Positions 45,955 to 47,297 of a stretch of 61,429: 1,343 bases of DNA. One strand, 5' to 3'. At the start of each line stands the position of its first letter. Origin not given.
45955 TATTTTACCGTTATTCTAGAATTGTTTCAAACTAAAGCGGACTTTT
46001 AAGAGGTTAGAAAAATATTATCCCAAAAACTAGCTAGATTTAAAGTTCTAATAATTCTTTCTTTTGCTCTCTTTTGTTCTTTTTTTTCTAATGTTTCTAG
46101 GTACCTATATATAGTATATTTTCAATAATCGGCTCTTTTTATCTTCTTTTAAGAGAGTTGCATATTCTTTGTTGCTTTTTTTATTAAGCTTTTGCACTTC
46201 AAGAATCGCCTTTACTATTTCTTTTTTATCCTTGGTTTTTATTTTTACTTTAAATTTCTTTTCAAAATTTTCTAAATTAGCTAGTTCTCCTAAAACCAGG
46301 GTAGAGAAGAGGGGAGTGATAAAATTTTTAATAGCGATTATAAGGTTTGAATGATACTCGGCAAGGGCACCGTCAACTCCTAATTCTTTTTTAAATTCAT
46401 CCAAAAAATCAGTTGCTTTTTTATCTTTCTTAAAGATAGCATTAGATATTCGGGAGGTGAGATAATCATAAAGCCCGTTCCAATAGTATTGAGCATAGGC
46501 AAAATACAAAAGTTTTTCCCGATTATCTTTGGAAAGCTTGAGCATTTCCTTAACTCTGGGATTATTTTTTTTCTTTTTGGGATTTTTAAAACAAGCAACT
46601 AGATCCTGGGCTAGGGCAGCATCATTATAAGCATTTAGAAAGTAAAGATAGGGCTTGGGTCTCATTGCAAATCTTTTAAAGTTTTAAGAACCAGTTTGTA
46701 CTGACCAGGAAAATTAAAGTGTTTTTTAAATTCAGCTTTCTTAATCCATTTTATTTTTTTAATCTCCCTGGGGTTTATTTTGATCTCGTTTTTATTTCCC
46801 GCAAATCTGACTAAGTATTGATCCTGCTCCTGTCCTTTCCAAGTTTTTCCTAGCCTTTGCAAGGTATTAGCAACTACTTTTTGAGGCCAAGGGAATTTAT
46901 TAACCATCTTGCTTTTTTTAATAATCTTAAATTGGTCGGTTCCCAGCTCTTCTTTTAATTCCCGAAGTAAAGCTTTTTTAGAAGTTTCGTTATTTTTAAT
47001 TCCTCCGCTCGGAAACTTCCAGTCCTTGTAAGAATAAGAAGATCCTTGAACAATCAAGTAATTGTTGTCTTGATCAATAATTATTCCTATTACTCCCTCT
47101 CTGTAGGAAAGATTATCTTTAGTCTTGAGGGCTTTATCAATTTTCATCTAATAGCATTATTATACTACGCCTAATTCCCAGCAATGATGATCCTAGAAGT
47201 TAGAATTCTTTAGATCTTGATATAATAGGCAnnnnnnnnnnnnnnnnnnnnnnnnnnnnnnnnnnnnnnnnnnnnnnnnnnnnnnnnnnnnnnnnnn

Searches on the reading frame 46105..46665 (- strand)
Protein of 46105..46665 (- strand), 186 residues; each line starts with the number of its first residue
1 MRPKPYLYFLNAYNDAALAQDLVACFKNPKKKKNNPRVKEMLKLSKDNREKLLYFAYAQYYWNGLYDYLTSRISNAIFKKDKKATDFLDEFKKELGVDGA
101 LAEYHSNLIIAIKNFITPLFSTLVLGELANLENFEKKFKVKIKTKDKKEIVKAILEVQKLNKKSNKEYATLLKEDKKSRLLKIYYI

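Call 6: search_protein_families(library=pfam, proteins=[window:46105-46665:-], max_evalue=0.01)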
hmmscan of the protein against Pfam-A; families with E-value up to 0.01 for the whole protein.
window:46105-46665:- (186 aa): 0 families

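Call 42: find_homologous_proteins(query=window:46105-46665:-, max_evalue=0.00001)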
Query window:46105-46665:- (186 aa): 1 proteins with E <= 0.00001 among 167 candidates.
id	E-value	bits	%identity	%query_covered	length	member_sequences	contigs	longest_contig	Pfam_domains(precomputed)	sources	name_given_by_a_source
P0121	2.0e-112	391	100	100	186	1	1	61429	-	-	-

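Call 74: search_protein_families(library=ncbifam, proteins=[window:46105-46665:-], max_evalue=0.01)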
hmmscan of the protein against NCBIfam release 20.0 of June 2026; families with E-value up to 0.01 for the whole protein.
window:46105-46665:- (186 aa): 0 families

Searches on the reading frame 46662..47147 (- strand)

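Call 6: search_protein_families(library=pfam, proteins=[window:46662-47147:-], max_evalue=0.01)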
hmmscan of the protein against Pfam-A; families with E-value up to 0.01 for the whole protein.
window:46662-47147:- (161 aa): 3 families
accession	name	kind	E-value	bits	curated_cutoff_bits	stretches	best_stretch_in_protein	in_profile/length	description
PF00293.34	NUDIX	-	6.1e-15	55.8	21.1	1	15-152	2-130/134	NUDIX domain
PF14815.12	NUDIX_4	-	0.0026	18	35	0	21-153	3-110/113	NUDIX domain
PF13869.12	NUDIX_2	-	0.0032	17.3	27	1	13-160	40-167/188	Nucleotide hydrolase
